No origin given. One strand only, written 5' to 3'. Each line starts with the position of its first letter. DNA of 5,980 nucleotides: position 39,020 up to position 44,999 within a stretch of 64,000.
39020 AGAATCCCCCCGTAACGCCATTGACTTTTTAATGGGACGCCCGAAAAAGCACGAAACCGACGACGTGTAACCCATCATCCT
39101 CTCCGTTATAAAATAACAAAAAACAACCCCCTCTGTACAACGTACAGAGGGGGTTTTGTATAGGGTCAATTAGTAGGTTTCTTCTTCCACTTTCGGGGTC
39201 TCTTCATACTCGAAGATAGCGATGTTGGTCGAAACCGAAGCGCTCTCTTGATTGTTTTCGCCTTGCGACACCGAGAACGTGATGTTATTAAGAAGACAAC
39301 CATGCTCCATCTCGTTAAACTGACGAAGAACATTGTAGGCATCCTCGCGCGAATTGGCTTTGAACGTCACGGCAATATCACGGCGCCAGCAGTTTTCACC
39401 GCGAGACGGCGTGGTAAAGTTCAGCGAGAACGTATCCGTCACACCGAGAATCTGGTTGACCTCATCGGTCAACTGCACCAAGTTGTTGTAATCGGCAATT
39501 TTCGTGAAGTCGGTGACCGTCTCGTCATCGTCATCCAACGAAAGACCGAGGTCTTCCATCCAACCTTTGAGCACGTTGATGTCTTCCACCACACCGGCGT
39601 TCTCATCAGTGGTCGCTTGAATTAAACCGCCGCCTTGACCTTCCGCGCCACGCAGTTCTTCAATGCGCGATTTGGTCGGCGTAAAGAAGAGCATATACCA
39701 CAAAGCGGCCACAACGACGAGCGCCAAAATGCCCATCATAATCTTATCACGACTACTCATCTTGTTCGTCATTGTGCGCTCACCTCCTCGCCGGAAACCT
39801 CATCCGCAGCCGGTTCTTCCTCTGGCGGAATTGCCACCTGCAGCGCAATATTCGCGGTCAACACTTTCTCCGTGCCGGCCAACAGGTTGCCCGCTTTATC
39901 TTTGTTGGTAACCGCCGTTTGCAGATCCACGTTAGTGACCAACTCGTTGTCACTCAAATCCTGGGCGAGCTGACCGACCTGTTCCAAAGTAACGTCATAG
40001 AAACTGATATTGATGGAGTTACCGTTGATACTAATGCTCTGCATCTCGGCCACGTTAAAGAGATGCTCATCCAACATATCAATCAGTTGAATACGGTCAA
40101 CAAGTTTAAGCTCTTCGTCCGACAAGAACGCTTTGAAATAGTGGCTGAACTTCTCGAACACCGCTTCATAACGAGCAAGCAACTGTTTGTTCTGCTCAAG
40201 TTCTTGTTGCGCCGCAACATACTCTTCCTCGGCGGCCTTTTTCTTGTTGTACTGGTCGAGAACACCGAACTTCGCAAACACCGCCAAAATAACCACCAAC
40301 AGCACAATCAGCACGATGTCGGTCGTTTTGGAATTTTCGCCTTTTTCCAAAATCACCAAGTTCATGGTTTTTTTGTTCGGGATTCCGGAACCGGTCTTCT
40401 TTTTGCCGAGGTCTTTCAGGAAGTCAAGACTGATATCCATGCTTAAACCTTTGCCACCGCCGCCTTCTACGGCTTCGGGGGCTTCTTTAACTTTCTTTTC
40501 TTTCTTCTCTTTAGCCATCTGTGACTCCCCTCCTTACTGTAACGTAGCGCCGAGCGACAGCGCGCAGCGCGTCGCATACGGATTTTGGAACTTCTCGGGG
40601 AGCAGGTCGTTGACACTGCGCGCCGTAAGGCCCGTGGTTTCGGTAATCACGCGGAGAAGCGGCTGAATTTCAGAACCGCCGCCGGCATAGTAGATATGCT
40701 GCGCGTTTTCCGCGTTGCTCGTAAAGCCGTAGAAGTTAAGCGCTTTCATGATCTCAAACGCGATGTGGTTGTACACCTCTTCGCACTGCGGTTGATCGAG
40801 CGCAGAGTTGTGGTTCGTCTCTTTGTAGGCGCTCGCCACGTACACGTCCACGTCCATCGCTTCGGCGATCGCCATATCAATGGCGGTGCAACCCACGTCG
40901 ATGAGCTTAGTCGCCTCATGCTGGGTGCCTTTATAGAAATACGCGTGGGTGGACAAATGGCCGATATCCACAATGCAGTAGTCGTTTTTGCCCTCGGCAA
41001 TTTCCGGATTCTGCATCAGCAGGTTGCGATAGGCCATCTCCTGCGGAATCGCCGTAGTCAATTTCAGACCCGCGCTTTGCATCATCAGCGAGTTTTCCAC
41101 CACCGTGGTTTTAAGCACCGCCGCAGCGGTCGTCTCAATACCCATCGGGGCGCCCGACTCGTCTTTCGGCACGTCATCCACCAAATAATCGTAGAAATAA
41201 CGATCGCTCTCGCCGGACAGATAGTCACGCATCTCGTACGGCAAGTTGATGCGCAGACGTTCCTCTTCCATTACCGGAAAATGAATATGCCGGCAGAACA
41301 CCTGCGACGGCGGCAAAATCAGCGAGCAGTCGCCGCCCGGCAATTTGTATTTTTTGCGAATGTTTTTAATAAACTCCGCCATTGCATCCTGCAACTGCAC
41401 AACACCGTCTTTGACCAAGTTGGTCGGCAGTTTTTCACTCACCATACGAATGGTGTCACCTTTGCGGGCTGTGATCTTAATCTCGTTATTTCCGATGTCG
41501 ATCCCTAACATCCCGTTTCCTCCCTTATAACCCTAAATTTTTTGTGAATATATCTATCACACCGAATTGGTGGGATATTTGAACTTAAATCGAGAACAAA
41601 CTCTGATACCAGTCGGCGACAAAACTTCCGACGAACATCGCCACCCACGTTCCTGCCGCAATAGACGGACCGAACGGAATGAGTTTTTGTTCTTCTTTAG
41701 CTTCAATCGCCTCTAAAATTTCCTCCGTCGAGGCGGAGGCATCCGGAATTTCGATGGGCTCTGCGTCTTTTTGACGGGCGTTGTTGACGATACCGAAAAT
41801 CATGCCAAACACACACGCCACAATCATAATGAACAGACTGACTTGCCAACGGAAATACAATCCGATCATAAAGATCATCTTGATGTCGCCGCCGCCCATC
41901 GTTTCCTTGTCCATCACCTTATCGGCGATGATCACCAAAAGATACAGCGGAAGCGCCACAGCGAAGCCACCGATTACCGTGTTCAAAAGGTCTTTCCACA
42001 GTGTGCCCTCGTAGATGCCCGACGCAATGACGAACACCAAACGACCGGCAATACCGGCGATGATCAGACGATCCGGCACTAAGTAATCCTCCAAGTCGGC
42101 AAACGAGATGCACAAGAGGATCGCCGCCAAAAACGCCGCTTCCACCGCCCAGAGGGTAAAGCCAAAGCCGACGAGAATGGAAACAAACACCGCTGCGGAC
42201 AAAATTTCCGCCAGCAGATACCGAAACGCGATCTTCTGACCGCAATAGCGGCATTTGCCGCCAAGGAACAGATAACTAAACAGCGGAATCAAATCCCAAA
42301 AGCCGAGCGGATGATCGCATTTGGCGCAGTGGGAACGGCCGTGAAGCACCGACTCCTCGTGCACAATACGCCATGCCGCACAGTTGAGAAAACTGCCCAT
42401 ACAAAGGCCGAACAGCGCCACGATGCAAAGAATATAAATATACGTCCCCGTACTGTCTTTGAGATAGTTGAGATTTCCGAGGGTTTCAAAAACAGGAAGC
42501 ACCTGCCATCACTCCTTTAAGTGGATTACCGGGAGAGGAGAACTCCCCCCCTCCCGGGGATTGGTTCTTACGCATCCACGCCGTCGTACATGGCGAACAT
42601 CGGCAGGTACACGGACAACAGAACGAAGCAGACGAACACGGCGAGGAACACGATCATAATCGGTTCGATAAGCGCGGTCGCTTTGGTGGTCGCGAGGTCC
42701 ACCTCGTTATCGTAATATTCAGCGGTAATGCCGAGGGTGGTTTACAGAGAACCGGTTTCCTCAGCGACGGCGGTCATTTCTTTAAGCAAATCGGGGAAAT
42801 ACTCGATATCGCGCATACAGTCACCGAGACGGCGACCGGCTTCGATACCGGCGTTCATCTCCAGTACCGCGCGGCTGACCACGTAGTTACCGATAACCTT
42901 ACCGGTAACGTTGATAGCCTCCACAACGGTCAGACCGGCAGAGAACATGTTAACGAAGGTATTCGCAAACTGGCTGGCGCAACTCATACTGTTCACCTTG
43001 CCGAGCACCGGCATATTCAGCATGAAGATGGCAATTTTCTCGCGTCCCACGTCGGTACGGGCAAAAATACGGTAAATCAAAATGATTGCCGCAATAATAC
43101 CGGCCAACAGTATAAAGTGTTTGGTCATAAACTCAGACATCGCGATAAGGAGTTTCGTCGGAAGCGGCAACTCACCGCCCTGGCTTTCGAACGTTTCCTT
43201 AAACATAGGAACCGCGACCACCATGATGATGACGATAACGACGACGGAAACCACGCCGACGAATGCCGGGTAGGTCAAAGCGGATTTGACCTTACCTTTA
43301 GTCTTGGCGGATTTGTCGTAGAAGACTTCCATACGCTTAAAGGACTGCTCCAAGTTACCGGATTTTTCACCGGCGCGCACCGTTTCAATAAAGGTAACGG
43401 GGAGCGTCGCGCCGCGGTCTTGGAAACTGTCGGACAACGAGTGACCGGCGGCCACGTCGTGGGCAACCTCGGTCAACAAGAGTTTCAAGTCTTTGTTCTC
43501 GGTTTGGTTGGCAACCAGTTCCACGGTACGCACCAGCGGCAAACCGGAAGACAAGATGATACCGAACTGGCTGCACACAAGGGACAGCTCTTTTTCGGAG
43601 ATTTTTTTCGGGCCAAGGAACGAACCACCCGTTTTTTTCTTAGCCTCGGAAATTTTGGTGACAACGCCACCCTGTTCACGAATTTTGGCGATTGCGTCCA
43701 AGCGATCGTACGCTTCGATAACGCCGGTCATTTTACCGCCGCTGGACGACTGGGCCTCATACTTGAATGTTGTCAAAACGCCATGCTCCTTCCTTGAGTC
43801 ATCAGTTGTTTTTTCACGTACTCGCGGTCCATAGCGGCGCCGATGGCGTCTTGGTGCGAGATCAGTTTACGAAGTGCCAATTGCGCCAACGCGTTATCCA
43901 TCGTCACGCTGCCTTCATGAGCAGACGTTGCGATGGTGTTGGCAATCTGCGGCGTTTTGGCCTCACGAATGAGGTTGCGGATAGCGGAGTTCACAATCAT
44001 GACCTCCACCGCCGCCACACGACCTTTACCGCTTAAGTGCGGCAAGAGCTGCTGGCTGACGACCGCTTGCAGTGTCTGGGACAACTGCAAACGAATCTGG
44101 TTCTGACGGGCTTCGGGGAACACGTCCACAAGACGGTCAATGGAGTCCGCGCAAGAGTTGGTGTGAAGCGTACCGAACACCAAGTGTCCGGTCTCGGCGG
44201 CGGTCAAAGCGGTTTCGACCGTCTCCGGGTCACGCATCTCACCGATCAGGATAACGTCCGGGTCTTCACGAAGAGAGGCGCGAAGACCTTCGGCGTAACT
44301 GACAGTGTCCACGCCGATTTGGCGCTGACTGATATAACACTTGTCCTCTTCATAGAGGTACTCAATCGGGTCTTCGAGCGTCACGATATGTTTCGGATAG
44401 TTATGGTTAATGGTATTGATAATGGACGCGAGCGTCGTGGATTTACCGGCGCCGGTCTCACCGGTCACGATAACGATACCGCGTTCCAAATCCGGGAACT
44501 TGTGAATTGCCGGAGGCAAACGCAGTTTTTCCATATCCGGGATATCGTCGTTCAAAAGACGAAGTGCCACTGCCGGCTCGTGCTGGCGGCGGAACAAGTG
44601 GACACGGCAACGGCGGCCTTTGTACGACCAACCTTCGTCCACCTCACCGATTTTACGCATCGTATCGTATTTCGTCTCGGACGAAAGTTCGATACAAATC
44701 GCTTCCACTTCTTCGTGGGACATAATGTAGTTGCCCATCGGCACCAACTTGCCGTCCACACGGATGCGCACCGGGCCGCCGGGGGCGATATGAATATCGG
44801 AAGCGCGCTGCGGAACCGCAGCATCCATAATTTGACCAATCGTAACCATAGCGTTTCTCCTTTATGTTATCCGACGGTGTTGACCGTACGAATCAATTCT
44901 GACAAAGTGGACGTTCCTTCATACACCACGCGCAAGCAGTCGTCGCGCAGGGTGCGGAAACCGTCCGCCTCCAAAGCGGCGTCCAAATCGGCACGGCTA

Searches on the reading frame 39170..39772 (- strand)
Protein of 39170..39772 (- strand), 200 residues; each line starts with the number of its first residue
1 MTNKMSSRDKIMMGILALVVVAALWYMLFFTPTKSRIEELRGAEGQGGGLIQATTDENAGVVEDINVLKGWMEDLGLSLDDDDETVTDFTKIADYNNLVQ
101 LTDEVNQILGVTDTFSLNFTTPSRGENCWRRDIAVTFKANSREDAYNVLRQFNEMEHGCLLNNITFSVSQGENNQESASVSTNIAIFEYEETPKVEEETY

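Call 6: search_protein_families(library=pfam, proteins=[window:39170-39772:-], max_evalue=0.01)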
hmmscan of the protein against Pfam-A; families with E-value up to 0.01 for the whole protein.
window:39170-39772:- (200 aa): 1 family
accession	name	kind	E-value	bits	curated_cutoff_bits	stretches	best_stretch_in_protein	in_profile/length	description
PF04612.17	T2SSM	-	0.00011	22.9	27.8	1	4-41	10-47/160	Type II secretion system (T2SS), protein M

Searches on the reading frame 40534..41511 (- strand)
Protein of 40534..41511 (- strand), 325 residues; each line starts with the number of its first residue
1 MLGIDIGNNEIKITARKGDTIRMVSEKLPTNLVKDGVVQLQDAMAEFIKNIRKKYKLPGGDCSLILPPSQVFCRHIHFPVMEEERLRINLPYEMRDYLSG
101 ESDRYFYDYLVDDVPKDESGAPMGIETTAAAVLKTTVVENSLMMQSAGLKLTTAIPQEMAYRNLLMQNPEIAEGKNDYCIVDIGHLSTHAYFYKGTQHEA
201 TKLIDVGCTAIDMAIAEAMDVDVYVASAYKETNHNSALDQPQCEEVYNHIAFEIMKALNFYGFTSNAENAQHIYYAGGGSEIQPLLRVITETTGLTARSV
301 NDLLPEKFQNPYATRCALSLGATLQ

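Call 6: search_protein_families(library=pfam, proteins=[window:40534-41511:-], max_evalue=0.01)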
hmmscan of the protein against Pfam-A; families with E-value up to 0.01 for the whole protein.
window:40534-41511:- (325 aa): 2 families
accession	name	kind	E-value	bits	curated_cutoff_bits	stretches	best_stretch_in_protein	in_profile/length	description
PF11104.14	PilM_2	-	1e-16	61.2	27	1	3-302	1-307/340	Type IV pilus assembly protein PilM;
PF14450.12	FtsA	-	8.4e-05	23.4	31.8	1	179-311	1-120/127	Cell division protein FtsA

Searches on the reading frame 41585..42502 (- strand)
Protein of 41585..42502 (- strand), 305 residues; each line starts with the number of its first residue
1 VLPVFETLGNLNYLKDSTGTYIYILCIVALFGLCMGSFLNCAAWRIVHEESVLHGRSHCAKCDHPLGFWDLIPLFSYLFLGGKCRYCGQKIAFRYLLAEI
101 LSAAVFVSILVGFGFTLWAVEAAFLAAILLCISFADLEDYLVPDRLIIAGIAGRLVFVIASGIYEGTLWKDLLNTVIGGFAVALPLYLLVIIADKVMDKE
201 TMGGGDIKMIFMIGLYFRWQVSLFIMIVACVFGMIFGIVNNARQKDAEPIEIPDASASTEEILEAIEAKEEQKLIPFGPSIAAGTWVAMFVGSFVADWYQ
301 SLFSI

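Call 6: search_protein_families(library=pfam, proteins=[window:41585-42502:-], max_evalue=0.01)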
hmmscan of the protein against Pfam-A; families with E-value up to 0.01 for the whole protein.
window:41585-42502:- (305 aa): 2 families
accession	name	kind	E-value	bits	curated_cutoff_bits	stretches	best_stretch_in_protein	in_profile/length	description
PF06750.18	A24_N_bact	-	3.1e-30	104.5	23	1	30-111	1-82/84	Bacterial Peptidase A24 N-terminal domain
PF01478.23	Peptidase_A24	-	5.1e-14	53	26.5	1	124-238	2-104/104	Type IV leader peptidase family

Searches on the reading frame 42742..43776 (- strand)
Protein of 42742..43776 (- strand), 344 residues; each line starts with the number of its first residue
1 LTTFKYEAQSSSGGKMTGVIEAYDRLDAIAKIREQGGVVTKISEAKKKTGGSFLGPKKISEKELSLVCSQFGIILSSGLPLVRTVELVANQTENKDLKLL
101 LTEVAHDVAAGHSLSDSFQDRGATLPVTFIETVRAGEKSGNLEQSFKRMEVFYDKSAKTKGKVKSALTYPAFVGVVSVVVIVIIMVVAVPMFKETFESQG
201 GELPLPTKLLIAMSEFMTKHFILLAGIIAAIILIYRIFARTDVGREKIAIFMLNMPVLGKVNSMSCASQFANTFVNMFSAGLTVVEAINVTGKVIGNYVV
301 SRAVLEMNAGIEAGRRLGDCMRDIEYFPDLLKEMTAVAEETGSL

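Call 6: search_protein_families(library=pfam, proteins=[window:42742-43776:-], max_evalue=0.01)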
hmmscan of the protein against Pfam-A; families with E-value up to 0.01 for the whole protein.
window:42742-43776:- (344 aa): 1 family
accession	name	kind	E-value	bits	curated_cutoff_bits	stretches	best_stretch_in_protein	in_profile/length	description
PF00482.28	T2SSF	-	6.2e-39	133.2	25.2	2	68-190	2-125/125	Type II secretion system (T2SS), protein F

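Call 9: search_protein_families(library=ncbifam, proteins=[window:42742-43776:-], max_evalue=0.1)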
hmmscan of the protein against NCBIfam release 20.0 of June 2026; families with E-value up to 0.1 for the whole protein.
window:42742-43776:- (344 aa): 6 families
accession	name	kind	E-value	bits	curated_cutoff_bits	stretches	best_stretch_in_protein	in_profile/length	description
TIGR02120.1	GspF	equivalog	1.3e-73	248.6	424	1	4-344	1-345/401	type II secretion system inner membrane protein GspF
NF052607.1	T4PiliAsmPilCThrm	equivalog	1.3e-65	222.1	700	1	1-344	1-348/406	type IV pilus assembly protein PilC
NF052606.1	T4PiliAsmPilCMyx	equivalog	4.5e-61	206.9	700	1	2-343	20-361/419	type IV pilus assembly protein PilC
NF007861.0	PRK10573.1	equivalog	5.4e-48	164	401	1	4-344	7-342/401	protein transport protein HofC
NF047826.1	T3SSXpsF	equivalog_domain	2.9e-41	141.6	650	1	1-344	1-348/405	type II secretion system protein XpsF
NF041012.2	T4P_ComGB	equivalog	3.8e-29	102.1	240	1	67-344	6-278/332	competence type IV pilus assembly protein ComGB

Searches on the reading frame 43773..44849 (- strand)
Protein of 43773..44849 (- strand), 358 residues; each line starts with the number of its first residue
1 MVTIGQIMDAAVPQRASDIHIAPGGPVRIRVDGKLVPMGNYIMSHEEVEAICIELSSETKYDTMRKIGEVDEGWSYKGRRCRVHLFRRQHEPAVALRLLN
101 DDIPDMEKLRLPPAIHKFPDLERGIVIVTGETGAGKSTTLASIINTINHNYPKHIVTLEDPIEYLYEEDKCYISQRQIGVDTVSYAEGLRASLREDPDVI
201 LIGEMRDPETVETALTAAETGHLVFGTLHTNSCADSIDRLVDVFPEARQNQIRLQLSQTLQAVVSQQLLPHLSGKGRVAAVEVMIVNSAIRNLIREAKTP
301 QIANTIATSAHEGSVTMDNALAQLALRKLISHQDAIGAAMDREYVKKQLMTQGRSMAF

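Call 6: search_protein_families(library=pfam, proteins=[window:43773-44849:-], max_evalue=0.01)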
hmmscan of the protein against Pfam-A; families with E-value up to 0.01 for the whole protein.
window:43773-44849:- (358 aa): 7 families
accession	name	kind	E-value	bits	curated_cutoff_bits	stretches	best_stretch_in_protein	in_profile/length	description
PF00437.27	T2SSE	-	1.2e-51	176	24.9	1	4-334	12-334/370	Type II/IV secretion system protein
PF13401.12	AAA_22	-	8.6e-05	23.3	27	1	122-153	4-34/130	AAA domain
PF13191.12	AAA_16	-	0.00098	20.1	32.6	1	124-173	25-64/167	AAA ATPase domain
PF13476.12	AAA_23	-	0.0036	18.4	27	1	120-143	16-39/201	AAA domain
PF20720.3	nSTAND3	-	0.0049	17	27.2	0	122-160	16-53/155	Novel STAND NTPase 3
PF13555.12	AAA_29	-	0.0088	16.2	27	0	122-141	21-40/61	P-loop containing region of AAA domain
PF25199.1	nSTAND_NTPase5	-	0.0092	16.2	34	0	122-161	40-79/145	Novel STAND NTPase 5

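Call 100: find_encoding_contigs(protein=window:43773-44849:-, flank=10000, max_places=6)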
Protein window:43773-44849:- (358 aa): 3 contigs read that carry it; 3 places shown.
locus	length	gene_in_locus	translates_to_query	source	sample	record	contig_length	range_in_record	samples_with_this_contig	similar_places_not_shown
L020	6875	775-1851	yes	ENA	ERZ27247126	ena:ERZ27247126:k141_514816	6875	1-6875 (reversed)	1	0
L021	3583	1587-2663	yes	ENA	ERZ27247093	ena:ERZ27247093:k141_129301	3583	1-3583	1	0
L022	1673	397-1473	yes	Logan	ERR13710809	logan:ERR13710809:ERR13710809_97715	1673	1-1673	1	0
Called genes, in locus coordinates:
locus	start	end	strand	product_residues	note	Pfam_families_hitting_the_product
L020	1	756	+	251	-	?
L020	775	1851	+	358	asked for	PF00437:T2SSE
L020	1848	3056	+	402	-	PF28597:T2SSF_N, PF00482:T2SSF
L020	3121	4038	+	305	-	PF06750:A24_N_bact, PF01478:Peptidase_A24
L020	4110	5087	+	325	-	PF11104:PilM_2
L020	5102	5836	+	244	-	-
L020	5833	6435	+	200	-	PF04612:T2SSM (faint)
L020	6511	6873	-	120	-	?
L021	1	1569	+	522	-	?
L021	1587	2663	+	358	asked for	PF00437:T2SSE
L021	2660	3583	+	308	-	?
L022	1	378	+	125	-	?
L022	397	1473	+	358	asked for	PF00437:T2SSE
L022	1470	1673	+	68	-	?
